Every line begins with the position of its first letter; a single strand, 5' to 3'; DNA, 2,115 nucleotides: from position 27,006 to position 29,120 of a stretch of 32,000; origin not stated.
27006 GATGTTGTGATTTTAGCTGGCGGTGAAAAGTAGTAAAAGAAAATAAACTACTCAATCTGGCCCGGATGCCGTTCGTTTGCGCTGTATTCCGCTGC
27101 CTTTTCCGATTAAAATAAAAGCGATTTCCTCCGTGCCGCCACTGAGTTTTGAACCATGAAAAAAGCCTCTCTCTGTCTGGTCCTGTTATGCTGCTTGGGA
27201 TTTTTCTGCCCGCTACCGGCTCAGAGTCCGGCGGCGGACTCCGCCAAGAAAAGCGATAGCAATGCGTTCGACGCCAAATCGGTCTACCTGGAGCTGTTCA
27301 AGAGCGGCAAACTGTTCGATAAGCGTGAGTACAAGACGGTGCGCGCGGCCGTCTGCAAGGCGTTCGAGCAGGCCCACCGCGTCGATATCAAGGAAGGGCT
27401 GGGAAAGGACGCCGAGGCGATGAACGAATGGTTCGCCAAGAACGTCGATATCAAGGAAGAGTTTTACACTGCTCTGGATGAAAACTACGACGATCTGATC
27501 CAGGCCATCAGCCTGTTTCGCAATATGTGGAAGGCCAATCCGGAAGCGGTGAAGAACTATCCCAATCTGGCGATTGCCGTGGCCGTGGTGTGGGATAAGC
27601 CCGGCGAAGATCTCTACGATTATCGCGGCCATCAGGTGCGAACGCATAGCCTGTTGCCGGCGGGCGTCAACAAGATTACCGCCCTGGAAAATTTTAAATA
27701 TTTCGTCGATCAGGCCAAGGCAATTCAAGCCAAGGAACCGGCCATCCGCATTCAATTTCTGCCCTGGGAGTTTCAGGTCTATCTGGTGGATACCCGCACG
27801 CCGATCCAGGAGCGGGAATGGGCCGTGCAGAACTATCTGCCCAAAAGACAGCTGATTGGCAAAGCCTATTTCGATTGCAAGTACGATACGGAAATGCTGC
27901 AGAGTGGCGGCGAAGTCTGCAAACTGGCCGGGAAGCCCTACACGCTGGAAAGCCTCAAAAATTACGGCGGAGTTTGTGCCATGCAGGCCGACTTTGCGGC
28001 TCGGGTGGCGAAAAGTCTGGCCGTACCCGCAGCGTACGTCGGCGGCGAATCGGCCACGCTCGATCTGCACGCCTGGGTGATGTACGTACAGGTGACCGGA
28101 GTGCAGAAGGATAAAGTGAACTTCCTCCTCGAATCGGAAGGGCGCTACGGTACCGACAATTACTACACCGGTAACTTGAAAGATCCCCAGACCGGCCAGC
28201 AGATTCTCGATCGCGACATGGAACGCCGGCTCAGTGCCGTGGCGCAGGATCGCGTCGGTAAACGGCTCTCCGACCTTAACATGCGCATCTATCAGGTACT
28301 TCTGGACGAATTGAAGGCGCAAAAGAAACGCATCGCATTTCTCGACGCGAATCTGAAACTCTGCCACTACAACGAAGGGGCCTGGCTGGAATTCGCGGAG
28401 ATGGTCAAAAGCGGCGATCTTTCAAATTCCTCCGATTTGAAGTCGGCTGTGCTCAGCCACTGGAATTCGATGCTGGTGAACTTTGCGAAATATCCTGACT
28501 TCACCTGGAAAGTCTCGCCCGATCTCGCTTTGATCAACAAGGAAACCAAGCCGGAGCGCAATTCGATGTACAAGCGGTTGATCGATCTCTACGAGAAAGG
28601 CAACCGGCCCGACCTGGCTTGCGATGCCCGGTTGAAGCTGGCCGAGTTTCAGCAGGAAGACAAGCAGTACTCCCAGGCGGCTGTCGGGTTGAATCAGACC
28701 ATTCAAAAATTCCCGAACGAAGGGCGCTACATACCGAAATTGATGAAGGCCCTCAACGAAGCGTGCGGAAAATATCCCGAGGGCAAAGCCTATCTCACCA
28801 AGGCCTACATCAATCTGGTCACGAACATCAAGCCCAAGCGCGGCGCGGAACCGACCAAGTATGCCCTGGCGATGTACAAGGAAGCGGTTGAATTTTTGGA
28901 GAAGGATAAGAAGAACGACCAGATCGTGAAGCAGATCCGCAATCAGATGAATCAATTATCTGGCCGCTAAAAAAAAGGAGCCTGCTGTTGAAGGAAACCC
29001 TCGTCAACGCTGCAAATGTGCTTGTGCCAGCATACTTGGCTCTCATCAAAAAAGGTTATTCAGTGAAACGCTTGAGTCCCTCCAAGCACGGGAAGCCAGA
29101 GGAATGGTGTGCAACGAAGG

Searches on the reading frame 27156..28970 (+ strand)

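Call 32: search_protein_families(library=pfam, proteins=[window:27156-28970:+], max_evalue=0.01)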
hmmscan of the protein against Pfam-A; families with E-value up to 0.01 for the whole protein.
window:27156-28970:+ (604 aa): 1 family
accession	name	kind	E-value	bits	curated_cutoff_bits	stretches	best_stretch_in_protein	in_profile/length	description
PF13174.12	TPR_6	-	0.0096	17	26.3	1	490-521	1-32/33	Tetratricopeptide repeat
